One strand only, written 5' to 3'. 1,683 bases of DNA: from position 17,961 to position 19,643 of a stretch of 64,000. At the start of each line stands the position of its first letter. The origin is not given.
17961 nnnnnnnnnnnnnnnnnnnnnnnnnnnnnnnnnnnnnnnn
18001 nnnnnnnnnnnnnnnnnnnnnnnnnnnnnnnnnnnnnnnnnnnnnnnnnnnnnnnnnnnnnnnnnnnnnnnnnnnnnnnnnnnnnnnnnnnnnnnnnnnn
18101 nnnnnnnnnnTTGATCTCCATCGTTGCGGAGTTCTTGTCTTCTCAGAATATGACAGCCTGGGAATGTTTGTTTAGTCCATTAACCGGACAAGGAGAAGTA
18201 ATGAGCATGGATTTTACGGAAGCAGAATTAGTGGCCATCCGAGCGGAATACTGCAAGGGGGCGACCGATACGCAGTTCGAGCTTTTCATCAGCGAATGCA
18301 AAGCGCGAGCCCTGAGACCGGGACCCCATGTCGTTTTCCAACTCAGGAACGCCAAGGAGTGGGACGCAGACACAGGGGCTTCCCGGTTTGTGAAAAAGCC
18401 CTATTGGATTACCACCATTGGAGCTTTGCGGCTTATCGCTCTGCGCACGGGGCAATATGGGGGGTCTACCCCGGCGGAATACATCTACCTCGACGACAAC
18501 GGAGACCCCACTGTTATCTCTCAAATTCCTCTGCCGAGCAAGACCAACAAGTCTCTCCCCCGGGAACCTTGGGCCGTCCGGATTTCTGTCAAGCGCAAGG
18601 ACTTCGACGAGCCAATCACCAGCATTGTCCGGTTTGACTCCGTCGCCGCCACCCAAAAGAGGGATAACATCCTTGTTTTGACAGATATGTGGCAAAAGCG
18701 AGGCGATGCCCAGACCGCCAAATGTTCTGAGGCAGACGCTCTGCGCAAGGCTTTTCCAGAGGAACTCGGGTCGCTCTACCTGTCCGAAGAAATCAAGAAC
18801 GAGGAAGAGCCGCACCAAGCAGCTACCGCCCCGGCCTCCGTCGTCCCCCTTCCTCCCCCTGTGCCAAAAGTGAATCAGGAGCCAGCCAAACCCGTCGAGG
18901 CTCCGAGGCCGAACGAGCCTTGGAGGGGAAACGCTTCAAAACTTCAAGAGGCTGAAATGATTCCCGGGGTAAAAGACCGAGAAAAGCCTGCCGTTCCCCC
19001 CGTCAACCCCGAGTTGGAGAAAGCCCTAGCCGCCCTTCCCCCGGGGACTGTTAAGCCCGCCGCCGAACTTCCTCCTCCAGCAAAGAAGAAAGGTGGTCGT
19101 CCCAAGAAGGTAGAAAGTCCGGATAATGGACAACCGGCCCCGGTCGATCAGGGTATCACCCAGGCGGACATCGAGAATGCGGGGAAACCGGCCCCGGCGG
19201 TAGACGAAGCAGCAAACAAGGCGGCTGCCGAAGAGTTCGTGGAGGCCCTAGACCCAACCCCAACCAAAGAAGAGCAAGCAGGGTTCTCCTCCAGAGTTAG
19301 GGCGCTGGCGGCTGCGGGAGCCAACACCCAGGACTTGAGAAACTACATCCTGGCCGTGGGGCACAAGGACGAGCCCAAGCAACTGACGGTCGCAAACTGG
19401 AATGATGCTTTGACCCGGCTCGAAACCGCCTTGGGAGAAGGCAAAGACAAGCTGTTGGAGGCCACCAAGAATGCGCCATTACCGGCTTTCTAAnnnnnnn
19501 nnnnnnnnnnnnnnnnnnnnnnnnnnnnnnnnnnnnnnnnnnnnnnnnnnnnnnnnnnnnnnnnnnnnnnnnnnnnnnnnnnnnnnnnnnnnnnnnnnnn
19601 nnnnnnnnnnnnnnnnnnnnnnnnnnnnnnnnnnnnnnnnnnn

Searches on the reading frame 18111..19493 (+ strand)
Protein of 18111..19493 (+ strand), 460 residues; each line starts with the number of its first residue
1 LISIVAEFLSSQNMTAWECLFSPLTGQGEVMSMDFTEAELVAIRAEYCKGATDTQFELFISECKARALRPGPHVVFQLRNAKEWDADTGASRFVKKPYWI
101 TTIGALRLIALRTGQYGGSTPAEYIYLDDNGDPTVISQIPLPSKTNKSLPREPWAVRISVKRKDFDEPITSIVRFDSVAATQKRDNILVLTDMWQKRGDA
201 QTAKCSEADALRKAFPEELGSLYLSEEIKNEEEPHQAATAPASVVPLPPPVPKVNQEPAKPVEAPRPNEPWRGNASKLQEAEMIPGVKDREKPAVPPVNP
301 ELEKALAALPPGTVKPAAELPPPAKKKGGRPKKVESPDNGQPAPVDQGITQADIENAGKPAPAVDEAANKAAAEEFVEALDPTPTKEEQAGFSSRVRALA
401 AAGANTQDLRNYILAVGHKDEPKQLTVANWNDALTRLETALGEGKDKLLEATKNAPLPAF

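Call 10: search_protein_families(library=pfam, proteins=[window:18111-19493:+], max_evalue=0.01)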
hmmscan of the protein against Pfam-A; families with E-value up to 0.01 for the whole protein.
window:18111-19493:+ (460 aa): 1 family
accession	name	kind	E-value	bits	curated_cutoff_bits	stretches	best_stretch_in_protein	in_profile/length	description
PF03837.19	RecT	-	8.4e-13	48.8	24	1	35-236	3-195/198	RecT family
